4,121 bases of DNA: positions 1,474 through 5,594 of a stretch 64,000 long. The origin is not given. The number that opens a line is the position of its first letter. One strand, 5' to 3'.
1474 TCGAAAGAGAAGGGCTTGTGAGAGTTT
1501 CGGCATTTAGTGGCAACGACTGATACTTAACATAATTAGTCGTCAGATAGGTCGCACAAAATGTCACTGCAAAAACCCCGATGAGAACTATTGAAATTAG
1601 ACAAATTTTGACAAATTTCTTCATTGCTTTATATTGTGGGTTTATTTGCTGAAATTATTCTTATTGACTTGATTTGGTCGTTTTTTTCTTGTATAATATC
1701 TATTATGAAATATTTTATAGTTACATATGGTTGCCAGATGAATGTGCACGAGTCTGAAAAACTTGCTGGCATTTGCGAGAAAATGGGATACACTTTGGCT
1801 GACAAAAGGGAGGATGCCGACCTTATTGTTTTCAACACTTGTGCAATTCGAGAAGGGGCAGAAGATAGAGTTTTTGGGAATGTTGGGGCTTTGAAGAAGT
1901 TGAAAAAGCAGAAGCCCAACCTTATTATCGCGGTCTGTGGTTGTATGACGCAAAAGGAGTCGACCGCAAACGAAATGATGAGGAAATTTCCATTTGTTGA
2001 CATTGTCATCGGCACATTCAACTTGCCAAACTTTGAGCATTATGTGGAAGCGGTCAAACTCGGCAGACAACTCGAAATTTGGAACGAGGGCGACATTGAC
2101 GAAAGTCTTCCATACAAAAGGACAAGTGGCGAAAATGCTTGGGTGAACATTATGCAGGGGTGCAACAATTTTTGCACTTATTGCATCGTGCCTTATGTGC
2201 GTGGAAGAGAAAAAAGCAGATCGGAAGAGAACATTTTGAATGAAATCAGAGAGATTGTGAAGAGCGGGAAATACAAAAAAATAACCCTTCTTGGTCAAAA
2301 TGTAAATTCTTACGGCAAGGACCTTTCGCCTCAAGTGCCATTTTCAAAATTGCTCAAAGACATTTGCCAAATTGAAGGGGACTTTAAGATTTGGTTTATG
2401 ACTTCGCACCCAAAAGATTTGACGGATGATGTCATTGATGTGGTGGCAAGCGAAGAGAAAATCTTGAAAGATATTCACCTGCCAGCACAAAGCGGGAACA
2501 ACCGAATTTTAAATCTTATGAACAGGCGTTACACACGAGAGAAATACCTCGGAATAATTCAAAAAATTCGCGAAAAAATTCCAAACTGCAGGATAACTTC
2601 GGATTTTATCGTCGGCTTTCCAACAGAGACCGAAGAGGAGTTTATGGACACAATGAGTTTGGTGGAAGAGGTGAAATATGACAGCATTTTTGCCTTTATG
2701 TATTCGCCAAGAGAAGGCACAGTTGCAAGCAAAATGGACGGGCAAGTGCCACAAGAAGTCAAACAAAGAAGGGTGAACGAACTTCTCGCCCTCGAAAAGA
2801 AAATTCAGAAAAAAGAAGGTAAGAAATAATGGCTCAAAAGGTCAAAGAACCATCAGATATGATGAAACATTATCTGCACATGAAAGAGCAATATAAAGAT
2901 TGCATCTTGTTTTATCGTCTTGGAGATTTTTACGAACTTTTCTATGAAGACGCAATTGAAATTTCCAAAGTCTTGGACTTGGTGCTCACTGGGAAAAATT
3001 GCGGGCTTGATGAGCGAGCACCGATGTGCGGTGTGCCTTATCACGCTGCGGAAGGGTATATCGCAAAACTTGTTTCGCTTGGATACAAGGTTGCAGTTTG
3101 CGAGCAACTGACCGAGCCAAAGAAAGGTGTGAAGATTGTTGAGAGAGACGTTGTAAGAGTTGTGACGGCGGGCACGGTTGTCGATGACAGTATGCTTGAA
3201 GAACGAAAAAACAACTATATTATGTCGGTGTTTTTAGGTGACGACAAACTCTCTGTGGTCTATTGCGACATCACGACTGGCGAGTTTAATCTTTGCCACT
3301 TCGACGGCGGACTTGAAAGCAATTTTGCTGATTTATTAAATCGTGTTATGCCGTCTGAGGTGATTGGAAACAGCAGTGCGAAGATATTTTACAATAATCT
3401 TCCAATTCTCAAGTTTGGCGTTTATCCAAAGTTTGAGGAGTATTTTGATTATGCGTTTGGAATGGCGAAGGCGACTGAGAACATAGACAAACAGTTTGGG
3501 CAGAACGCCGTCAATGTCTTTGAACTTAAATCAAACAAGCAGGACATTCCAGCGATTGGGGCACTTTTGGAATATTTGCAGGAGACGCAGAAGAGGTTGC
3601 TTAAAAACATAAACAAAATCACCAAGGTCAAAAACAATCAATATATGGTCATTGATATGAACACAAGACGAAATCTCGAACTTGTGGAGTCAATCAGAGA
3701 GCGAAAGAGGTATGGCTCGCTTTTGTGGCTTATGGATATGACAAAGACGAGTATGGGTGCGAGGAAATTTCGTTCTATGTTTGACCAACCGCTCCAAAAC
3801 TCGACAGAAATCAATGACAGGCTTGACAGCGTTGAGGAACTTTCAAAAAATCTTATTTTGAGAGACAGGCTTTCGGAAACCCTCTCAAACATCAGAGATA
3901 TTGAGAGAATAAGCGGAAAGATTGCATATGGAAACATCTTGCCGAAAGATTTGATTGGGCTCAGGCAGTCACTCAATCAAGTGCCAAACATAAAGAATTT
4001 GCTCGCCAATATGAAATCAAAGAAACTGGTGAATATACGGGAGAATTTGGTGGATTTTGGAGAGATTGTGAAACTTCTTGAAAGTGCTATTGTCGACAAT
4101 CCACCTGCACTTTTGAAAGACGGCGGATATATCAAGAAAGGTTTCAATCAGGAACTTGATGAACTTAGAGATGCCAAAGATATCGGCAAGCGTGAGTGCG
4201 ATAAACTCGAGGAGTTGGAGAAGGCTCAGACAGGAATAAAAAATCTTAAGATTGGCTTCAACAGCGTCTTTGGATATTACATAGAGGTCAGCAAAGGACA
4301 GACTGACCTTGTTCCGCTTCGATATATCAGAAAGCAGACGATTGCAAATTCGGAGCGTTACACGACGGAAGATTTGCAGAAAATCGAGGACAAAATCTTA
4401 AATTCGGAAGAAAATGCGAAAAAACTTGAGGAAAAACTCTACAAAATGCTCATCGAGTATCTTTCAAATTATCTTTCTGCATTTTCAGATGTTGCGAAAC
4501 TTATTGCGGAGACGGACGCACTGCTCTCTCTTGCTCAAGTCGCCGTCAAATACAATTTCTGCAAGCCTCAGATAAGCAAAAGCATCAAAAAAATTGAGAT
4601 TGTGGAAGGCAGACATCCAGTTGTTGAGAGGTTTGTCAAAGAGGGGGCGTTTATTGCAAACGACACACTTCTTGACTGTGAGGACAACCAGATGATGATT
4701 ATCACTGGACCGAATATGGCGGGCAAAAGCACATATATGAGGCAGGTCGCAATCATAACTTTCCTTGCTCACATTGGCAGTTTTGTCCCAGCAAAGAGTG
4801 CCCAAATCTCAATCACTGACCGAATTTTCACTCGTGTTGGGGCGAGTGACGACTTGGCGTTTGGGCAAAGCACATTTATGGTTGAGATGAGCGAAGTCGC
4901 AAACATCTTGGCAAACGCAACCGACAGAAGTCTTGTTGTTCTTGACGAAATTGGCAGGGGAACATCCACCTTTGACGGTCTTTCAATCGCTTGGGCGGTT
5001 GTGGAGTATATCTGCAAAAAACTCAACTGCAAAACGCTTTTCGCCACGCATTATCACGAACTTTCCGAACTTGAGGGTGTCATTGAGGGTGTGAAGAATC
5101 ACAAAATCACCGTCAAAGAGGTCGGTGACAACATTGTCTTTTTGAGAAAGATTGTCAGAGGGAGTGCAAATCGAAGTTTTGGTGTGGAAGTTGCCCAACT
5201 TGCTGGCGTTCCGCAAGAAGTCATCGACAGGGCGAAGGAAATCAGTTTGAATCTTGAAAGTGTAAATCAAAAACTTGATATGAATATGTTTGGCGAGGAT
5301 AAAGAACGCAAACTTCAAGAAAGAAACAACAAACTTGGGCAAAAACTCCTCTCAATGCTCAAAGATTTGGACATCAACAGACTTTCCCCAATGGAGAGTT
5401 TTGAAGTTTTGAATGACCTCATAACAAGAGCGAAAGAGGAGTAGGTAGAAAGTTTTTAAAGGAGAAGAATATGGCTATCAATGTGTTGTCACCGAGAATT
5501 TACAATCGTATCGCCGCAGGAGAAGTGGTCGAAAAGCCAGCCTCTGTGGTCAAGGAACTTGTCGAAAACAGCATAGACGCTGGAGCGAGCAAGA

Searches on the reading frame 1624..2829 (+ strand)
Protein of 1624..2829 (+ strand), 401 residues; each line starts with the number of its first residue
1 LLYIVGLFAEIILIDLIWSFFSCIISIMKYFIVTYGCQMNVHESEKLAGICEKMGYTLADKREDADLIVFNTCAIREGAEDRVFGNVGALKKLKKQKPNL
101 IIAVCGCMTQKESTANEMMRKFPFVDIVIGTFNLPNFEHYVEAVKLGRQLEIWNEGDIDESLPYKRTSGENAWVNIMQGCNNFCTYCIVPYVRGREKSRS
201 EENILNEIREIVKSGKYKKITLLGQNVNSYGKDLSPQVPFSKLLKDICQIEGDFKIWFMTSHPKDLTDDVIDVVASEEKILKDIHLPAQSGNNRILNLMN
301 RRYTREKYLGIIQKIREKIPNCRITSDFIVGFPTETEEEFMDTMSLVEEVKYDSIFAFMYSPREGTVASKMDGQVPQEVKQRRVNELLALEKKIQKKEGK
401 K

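Call 73: search_protein_families(library=pfam, max_evalue=0.00001, proteins=[window:1624-2829:+])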
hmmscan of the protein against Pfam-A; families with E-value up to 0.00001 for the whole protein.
window:1624-2829:+ (401 aa): 2 families
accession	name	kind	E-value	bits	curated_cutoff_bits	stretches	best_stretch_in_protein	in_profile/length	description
PF00919.26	UPF0004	-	1.7e-30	105.4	27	1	29-130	1-98/98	Uncharacterized protein family UPF0004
PF04055.27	Radical_SAM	-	3.5e-30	105.8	29.5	1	174-346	1-165/166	Radical SAM superfamily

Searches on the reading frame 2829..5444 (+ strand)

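Call 77: search_protein_families(library=pfam, max_evalue=0.00001, proteins=[window:2829-5444:+])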
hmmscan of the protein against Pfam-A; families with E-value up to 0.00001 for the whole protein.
window:2829-5444:+ (871 aa): 5 families
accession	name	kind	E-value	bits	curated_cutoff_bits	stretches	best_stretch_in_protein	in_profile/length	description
PF00488.27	MutS_V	-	3.5e-86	288.4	30.2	1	623-809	1-187/188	MutS domain V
PF05192.23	MutS_III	-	1.8e-49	169.2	34.1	1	278-569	1-194/194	MutS domain III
PF01624.25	MutS_I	-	1.8e-40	138.1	20.6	1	11-120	3-112/113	MutS domain I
PF05190.23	MutS_IV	-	1.3e-28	99.6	22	1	438-528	1-91/92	MutS family domain IV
PF05188.22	MutS_II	-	2.7e-19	70.3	25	1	129-261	1-132/133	MutS domain II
